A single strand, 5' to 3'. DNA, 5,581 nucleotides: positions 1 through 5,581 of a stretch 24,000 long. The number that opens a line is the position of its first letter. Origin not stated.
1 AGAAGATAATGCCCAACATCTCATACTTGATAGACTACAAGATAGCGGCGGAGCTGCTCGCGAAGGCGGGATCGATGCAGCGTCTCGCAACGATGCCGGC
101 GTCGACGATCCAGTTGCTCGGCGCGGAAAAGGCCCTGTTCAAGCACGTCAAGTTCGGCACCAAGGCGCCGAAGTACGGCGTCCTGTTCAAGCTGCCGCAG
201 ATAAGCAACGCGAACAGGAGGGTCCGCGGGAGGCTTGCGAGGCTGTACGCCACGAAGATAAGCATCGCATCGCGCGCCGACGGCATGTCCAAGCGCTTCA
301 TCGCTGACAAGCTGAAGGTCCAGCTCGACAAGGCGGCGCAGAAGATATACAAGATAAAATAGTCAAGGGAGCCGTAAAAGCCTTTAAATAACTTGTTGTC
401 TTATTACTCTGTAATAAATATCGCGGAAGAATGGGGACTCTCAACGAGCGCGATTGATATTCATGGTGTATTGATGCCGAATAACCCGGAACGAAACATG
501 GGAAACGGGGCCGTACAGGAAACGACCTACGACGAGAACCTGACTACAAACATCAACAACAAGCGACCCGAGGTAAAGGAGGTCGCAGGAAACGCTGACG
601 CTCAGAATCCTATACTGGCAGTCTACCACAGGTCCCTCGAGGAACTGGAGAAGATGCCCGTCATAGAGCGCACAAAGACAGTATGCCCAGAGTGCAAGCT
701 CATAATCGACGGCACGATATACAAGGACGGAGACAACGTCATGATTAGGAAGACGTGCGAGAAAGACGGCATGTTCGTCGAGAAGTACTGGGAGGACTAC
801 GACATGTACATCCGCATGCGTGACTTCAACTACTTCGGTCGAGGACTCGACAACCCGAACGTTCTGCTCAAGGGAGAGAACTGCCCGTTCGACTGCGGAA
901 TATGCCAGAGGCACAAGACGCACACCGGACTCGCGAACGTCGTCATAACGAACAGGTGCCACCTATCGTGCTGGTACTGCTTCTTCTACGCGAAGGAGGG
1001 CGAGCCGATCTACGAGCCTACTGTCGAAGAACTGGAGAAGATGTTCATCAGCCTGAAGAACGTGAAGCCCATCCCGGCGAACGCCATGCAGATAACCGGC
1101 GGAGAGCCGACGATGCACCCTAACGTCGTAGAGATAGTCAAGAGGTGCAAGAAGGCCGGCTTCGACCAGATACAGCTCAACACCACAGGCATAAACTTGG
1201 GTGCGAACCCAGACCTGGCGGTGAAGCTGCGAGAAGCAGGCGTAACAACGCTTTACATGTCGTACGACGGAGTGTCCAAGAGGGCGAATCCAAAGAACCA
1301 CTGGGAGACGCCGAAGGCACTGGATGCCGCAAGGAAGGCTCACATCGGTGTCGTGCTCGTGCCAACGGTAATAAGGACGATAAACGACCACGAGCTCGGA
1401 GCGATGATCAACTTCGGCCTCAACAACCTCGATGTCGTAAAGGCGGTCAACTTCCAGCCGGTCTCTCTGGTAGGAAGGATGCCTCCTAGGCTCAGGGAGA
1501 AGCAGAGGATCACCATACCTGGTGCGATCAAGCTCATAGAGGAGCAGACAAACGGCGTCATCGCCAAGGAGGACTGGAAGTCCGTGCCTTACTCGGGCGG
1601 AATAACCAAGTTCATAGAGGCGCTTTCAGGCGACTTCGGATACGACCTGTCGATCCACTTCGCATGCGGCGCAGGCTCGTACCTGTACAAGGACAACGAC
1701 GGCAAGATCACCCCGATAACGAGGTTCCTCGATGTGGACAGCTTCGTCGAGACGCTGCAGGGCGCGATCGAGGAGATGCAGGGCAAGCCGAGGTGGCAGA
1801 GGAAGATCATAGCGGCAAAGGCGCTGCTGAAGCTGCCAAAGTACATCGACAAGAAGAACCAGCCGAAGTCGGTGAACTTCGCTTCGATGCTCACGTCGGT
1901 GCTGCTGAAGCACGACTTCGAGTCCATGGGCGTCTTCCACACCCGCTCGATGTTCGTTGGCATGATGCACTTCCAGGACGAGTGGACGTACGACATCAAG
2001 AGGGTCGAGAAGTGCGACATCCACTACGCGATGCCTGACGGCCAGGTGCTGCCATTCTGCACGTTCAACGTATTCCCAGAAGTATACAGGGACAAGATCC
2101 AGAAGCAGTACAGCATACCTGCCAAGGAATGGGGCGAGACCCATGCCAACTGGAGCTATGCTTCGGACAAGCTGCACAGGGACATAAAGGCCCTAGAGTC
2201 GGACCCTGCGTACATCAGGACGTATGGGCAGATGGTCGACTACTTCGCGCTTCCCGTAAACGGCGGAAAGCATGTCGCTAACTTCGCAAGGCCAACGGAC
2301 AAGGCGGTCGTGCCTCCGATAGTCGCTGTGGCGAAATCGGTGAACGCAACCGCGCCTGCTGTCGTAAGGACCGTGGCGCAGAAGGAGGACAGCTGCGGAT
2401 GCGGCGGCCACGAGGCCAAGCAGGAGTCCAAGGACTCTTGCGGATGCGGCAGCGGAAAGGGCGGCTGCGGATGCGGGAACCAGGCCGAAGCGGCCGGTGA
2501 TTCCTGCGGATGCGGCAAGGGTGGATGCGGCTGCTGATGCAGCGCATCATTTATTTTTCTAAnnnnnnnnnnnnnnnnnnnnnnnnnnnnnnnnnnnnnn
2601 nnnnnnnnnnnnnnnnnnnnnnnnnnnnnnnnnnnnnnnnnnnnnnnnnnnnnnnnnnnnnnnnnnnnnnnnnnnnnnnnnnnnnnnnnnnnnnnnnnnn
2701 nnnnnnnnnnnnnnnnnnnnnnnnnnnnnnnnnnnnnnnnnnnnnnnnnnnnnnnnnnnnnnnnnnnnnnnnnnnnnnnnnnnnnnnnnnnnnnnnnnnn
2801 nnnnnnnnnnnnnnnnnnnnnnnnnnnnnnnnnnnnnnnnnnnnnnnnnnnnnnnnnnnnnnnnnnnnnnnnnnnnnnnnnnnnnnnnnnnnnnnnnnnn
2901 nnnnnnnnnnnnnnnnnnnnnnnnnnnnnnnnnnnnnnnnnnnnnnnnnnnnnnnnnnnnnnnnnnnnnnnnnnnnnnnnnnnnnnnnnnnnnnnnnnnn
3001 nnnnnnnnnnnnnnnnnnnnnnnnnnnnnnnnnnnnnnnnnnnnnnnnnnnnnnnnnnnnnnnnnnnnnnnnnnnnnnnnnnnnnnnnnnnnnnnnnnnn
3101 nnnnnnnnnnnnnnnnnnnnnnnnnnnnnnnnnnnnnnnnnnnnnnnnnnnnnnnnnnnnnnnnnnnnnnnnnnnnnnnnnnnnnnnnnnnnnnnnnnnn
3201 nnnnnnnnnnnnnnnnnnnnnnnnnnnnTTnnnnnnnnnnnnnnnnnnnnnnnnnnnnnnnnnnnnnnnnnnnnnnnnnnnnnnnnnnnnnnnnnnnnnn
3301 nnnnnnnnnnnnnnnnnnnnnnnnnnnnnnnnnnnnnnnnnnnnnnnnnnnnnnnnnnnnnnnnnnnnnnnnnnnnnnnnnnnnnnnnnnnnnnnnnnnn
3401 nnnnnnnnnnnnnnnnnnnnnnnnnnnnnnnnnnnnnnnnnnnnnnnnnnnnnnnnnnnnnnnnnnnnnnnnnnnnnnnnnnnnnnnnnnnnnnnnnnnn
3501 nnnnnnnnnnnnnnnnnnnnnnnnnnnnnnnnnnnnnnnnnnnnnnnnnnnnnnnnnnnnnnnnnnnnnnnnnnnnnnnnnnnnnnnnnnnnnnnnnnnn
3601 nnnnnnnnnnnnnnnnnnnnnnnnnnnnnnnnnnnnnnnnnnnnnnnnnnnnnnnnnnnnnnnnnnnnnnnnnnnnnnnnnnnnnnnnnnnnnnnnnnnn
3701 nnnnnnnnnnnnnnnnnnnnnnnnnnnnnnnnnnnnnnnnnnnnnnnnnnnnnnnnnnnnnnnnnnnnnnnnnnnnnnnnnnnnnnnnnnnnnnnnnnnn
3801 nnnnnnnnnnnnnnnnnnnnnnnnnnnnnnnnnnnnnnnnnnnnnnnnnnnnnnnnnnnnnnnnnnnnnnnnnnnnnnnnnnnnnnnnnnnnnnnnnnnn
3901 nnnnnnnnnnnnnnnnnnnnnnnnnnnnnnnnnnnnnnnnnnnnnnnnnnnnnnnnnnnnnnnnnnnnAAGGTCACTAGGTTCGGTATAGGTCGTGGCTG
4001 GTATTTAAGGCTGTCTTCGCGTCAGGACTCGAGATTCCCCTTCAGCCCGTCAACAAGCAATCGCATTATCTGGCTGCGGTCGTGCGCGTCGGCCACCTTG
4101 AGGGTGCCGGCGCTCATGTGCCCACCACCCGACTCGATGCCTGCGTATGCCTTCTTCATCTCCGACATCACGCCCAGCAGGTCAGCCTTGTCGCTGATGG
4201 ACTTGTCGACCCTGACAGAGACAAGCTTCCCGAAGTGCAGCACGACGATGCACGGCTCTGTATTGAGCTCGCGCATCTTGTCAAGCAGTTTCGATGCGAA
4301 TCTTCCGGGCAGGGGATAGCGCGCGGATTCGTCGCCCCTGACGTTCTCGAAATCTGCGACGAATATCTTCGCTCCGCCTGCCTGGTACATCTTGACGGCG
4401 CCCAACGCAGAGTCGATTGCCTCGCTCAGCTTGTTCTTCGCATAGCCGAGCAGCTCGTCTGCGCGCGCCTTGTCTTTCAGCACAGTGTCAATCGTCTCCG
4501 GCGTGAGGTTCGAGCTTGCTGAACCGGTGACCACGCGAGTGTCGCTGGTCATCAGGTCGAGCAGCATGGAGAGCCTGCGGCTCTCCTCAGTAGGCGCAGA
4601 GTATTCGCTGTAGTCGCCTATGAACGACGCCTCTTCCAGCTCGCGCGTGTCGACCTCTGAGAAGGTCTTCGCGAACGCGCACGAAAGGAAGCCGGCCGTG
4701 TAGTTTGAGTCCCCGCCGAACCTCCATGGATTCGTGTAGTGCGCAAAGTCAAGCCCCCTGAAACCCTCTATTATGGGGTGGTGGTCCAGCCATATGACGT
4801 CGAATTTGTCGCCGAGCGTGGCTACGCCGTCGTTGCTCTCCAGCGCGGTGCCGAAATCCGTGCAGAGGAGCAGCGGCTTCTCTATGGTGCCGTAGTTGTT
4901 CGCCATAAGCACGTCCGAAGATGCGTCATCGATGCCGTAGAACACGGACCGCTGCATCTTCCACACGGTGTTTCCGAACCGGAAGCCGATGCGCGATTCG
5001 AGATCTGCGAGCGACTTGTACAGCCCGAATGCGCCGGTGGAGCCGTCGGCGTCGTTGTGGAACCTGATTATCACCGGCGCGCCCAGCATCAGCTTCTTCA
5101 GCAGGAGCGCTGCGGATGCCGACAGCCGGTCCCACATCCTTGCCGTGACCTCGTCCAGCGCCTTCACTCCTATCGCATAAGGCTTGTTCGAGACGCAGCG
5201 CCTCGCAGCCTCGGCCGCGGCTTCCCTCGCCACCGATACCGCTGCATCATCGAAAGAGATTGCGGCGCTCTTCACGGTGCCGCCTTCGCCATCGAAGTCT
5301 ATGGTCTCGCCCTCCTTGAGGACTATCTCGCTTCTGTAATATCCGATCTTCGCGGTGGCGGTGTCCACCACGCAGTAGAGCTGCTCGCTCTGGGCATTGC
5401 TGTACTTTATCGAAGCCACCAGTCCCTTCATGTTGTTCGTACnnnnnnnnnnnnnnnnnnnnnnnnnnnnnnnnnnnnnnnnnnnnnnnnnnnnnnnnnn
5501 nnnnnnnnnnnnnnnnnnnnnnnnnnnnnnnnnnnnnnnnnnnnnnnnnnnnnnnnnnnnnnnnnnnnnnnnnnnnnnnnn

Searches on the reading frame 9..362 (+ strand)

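Call 17: search_protein_families(library=pfam, proteins=[window:9-362:+], max_evalue=0.001)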
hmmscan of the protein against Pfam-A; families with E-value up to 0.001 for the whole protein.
window:9-362:+ (117 aa): 1 family
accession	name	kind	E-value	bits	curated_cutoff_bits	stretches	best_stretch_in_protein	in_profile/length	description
PF01798.23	Nop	-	1e-31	110.6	25.4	1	2-111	116-227/228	snoRNA binding domain, fibrillarin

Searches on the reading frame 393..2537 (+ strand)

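Call 16: search_protein_families(library=pfam, proteins=[window:393-2537:+], max_evalue=0.001)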
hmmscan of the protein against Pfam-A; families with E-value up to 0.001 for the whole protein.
window:393-2537:+ (714 aa): 2 families
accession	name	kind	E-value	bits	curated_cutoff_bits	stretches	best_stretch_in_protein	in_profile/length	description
PF04055.27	Radical_SAM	-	5.2e-26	92.2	29.5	1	183-341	1-165/166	Radical SAM superfamily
PF23545.1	Zn_ribbon_HMPTM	-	3.2e-11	43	27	1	91-134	2-45/45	HMPTM N-terminal zinc ribbon domain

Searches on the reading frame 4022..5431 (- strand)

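Call 16: search_protein_families(library=pfam, proteins=[window:4022-5431:-], max_evalue=0.001)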
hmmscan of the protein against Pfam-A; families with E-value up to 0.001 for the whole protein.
window:4022-5431:- (469 aa): 1 family
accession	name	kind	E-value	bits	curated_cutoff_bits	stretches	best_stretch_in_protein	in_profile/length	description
PF01368.27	DHH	-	3.9e-05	24.3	28.1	1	120-222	2-76/125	DHH family, N-terminal domain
